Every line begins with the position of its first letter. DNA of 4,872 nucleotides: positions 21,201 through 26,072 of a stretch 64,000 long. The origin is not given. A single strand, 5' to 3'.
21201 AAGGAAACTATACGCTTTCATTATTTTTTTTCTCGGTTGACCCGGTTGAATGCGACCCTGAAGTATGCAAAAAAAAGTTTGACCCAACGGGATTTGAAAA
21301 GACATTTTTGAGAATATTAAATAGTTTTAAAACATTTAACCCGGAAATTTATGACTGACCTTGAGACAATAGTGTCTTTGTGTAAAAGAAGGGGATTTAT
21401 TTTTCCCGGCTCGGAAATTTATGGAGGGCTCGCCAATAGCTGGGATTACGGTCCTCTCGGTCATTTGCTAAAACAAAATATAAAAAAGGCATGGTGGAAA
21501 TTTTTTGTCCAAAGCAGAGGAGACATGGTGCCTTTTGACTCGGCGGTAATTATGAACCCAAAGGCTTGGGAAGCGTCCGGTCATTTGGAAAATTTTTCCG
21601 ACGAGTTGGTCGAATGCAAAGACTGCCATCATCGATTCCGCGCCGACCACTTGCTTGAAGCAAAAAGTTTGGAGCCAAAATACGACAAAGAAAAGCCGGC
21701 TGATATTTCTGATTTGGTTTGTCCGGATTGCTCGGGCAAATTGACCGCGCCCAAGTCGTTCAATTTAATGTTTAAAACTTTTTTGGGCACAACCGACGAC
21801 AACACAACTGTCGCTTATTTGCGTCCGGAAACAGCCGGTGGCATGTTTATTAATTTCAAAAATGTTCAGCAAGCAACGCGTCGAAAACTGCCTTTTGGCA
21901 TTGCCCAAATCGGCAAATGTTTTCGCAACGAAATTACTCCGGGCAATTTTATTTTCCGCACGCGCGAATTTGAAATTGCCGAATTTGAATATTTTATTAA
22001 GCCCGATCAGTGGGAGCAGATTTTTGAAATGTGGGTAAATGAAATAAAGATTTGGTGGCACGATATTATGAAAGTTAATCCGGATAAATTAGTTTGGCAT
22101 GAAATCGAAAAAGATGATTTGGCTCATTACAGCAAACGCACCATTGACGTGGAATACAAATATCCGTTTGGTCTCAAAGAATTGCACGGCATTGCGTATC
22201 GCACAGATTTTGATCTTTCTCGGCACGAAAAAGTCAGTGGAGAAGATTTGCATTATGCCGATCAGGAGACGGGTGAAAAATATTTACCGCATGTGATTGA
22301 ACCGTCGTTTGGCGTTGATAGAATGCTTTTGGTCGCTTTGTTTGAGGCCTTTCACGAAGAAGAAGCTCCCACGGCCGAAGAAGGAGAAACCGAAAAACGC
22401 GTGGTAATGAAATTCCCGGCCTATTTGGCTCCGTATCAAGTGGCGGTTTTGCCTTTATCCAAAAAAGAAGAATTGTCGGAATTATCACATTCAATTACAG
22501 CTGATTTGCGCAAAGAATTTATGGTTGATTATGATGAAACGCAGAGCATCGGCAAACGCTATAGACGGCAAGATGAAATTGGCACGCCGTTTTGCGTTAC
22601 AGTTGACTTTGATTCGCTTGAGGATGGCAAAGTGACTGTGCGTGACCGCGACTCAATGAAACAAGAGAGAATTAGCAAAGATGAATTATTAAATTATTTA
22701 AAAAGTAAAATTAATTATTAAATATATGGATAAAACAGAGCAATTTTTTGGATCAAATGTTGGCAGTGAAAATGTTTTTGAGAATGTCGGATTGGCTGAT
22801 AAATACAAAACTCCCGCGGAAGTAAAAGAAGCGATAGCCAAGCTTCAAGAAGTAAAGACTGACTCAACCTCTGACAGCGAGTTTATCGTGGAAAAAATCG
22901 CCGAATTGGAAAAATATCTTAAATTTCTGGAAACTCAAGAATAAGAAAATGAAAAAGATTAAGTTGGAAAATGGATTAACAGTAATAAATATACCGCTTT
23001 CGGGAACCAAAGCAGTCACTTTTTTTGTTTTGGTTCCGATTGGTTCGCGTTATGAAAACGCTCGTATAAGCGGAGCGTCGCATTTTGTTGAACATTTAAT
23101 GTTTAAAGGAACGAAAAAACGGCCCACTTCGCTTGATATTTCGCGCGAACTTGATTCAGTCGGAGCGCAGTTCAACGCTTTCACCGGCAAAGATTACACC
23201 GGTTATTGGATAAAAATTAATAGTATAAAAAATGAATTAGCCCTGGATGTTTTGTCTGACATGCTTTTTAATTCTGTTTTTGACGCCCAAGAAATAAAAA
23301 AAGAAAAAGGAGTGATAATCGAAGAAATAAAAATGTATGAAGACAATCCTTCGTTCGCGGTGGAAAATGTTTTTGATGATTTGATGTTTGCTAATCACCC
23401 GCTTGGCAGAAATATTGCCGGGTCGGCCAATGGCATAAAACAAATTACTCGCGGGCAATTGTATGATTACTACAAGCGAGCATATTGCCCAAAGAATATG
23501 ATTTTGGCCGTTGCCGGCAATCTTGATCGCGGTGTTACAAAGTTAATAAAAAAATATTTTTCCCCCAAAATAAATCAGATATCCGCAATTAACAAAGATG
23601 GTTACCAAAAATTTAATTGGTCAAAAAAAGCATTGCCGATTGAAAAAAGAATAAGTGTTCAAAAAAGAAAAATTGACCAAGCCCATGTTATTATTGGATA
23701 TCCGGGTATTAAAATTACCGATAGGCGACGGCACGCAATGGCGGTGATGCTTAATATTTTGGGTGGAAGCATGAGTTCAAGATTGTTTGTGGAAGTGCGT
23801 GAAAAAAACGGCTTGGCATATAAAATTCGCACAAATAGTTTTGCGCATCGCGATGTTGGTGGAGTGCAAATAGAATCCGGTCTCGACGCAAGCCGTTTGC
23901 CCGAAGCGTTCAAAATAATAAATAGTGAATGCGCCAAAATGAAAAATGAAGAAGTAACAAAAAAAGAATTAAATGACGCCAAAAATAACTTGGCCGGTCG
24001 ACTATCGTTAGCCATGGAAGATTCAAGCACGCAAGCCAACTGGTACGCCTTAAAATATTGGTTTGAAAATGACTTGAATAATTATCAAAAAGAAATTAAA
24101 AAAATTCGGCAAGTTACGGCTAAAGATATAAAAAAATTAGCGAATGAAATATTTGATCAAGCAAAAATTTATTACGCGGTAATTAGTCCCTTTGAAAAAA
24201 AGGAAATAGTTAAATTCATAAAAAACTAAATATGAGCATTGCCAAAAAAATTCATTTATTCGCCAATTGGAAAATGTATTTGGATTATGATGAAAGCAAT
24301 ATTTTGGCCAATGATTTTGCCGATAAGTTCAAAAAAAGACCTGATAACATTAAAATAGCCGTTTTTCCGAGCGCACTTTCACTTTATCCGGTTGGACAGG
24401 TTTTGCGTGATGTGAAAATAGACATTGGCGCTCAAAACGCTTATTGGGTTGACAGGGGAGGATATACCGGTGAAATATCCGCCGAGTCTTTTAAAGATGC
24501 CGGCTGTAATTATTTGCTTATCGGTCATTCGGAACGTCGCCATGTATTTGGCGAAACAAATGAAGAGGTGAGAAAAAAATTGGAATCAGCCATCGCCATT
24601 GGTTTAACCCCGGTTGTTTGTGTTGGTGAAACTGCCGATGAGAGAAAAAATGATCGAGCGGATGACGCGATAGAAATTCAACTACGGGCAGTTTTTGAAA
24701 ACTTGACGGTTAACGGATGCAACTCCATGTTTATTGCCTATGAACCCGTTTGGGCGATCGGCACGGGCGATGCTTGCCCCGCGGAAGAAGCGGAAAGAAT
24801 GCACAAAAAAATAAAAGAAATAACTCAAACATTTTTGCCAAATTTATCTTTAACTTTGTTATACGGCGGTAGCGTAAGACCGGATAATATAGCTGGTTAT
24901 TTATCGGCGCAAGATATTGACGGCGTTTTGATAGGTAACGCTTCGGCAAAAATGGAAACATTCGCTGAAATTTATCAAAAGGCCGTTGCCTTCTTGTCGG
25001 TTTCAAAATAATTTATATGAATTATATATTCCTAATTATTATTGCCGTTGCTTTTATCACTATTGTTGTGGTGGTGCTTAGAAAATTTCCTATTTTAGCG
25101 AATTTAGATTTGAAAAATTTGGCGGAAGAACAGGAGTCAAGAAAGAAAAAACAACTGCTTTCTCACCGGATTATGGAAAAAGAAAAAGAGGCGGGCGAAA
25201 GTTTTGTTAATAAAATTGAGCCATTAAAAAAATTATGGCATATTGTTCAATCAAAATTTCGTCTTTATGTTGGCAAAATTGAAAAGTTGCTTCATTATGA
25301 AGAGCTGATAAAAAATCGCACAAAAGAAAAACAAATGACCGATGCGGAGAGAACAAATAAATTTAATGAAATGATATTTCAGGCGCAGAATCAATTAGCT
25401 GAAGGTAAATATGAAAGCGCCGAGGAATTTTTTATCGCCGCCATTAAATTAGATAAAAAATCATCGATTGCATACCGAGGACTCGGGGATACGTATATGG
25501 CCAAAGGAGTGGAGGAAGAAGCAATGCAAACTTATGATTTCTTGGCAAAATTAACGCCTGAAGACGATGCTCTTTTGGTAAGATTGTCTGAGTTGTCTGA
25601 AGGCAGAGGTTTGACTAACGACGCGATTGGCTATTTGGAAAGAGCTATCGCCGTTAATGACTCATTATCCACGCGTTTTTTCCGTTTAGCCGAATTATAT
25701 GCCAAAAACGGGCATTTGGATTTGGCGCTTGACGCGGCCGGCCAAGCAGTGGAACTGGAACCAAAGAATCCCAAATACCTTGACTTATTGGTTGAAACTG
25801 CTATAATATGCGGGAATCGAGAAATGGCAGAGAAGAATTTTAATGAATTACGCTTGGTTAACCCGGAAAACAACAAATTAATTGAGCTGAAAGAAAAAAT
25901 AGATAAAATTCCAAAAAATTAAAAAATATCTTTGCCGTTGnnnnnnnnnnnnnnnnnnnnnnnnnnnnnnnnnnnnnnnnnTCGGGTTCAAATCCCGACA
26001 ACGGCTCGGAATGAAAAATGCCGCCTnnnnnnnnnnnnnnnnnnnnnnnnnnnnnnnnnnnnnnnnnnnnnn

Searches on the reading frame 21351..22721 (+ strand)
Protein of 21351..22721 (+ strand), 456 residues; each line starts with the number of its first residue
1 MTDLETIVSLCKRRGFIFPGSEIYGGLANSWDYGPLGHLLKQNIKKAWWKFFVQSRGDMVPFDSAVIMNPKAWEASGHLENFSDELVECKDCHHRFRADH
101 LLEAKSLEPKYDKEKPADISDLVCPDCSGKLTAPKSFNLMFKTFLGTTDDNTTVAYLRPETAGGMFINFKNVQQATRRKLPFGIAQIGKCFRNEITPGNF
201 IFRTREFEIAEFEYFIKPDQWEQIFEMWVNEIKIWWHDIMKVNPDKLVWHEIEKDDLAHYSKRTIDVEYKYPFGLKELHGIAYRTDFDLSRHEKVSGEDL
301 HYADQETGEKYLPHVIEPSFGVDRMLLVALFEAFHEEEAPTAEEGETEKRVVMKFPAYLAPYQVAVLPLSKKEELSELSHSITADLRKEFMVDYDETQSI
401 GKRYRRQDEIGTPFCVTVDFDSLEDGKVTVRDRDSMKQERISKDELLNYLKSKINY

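Call 12: search_protein_families(library=ncbifam, proteins=[window:21351-22721:+], max_evalue=0.00001)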
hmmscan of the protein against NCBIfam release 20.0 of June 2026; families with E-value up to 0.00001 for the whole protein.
window:21351-22721:+ (456 aa): 10 families
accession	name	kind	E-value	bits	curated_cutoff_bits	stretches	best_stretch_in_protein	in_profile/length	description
NF003211.1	PRK04173.1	equivalog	8.1e-192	638.1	312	1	5-450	2-454/454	glycine--tRNA ligase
TIGR00389.1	glyS_dimeric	equivalog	4.2e-155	517.5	243.3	3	5-232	4-235/565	glycine--tRNA ligase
NF011484.0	PRK14894.1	equivalog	5.6e-129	430.7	1050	2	2-338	4-337/539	glycine--tRNA ligase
TIGR00418.1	thrS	equivalog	8.1e-19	67.9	383.65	1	352-453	463-564/565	threonine--tRNA ligase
NF006625.0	PRK09194.1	equivalog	1.4e-16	60.6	558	1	350-450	456-558/559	proline--tRNA ligase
NF008979.1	PRK12325.1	exception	1.8e-15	56.7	550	1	353-450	336-436/437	proline--tRNA ligase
NF003068.0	PRK03991.1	equivalog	3.2e-14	52.2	484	1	299-454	446-592/613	threonine--tRNA ligase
TIGR00409.1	proS_fam_II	equivalog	2.1e-13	50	306.7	1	354-451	466-566/568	proline--tRNA ligase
TIGR00408.1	proS_fam_I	equivalog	3.2e-11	42.8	437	1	355-453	276-380/475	proline--tRNA ligase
TIGR00442.1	hisS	equivalog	8.2e-07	28.3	286.75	0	366-442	327-405/406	histidine--tRNA ligase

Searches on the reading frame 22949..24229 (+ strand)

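Call 12: search_protein_families(library=ncbifam, proteins=[window:22949-24229:+], max_evalue=0.00001)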
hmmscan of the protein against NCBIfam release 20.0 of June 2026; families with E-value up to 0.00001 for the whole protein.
window:22949-24229:+ (426 aa): 4 families
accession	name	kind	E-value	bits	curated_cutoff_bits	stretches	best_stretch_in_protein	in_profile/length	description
NF047422.1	YfmF_fam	equivalog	3.3e-46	158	285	1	46-404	36-404/412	EF-P 5-aminopentanol modification-associated protein YfmF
NF047421.1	YfmH_fam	equivalog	7.7e-43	147.3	250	1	5-413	14-422/425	EF-P 5-aminopentanol modification-associated protein YfmH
NF011681.0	PRK15101.1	equivalog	7.8e-19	67.2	765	1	3-188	46-234/961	pitrilysin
TIGR02110.1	PQQ_syn_pqqF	equivalog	2.2e-13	49.9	320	1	4-190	3-192/697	pyrroloquinoline quinone biosynthesis protein PqqF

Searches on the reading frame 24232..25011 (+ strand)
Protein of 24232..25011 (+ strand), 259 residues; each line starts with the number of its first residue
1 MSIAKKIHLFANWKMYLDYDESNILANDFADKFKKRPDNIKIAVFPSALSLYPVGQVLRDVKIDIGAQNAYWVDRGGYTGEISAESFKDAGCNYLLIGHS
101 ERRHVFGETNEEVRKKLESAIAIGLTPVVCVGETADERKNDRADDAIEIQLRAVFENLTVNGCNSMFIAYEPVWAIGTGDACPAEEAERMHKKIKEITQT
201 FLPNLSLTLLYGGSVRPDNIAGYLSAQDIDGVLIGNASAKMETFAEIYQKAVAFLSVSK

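Call 12: search_protein_families(library=ncbifam, proteins=[window:24232-25011:+], max_evalue=0.00001)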
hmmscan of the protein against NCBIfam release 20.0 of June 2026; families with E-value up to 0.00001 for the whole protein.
window:24232-25011:+ (259 aa): 9 families
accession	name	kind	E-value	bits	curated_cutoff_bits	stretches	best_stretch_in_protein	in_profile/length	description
NF010569.0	PRK13962.1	equivalog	1.3e-66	225.1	883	1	6-250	398-643/645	bifunctional phosphoglycerate kinase/triosephosphate isomerase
NF000722.0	PRK00042.2-1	equivalog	3e-65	220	293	1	6-253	3-250/256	triose-phosphate isomerase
NF011163.0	PRK14565.1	equivalog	2.7e-54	184.4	298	1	9-253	5-236/240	triosephosphate isomerase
NF000728.0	PRK00042.3-2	equivalog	1.1e-48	165.7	255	1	10-250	4-228/231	triose-phosphate isomerase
TIGR00419.1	tim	equivalog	1.8e-45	155.5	130.6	1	11-241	4-227/228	triose-phosphate isomerase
NF011497.0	PRK14905.1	equivalog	4.7e-43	147.9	485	1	3-258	2-266/357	triosephosphate isomerase/PTS system glucose/sucrose-specific transporter subunit IIB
NF012036.0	PRK15492.1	equivalog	1.4e-39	136.1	509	1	4-251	2-258/261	triosephosphate isomerase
NF000729.0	PRK00042.3-3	equivalog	9.8e-31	107.4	309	1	36-247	31-230/234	triose-phosphate isomerase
NF003302.0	PRK04302.1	subfamily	1.6e-15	57.5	132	1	7-135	4-125/223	triose-phosphate isomerase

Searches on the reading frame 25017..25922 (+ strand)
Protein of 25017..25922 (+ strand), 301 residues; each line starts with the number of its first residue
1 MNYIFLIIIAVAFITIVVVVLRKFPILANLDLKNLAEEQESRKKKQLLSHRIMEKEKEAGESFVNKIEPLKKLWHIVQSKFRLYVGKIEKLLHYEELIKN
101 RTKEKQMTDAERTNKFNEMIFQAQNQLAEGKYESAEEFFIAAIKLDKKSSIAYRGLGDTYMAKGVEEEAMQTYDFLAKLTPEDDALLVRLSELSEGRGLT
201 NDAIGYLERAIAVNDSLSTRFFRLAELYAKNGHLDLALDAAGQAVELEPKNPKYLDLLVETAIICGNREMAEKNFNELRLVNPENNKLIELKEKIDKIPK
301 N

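Call 12: search_protein_families(library=ncbifam, proteins=[window:25017-25922:+], max_evalue=0.00001)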
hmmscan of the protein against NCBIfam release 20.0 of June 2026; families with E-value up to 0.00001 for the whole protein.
window:25017-25922:+ (301 aa): 7 families
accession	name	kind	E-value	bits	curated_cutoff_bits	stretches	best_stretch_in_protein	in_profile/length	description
TIGR02917.1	PEP_TPR_lipo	equivalog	2.4e-17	62.1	312.2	1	119-286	468-635/899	XrtA/PEP-CTERM system TPR-repeat protein PrsT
TIGR02552.1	LcrH_SycD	equivalog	1.6e-12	47.3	104.8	1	112-214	15-116/136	SycD/LcrH family type III secretion system chaperone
TIGR02521.1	type_IV_pilW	equivalog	1.6e-09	37.6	154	0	105-184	19-99/234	type IV pilus biogenesis/stability protein PilW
NF008520.0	PRK11447.1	equivalog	8.4e-08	30.5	858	1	99-285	334-528/1157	cellulose synthase complex outer membrane protein BcsC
NF033758.1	gliding_GltE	equivalog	1.7e-07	30.6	225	0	119-187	259-327/411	adventurous gliding motility TPR repeat lipoprotein GltE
NF040959.1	MamA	equivalog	4.2e-07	29.6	200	1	122-255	43-176/204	magnetosome protein MamA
NF002725.1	PRK02603.1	equivalog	5.9e-06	26.4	143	0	202-257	53-111/173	photosystem I assembly protein Ycf3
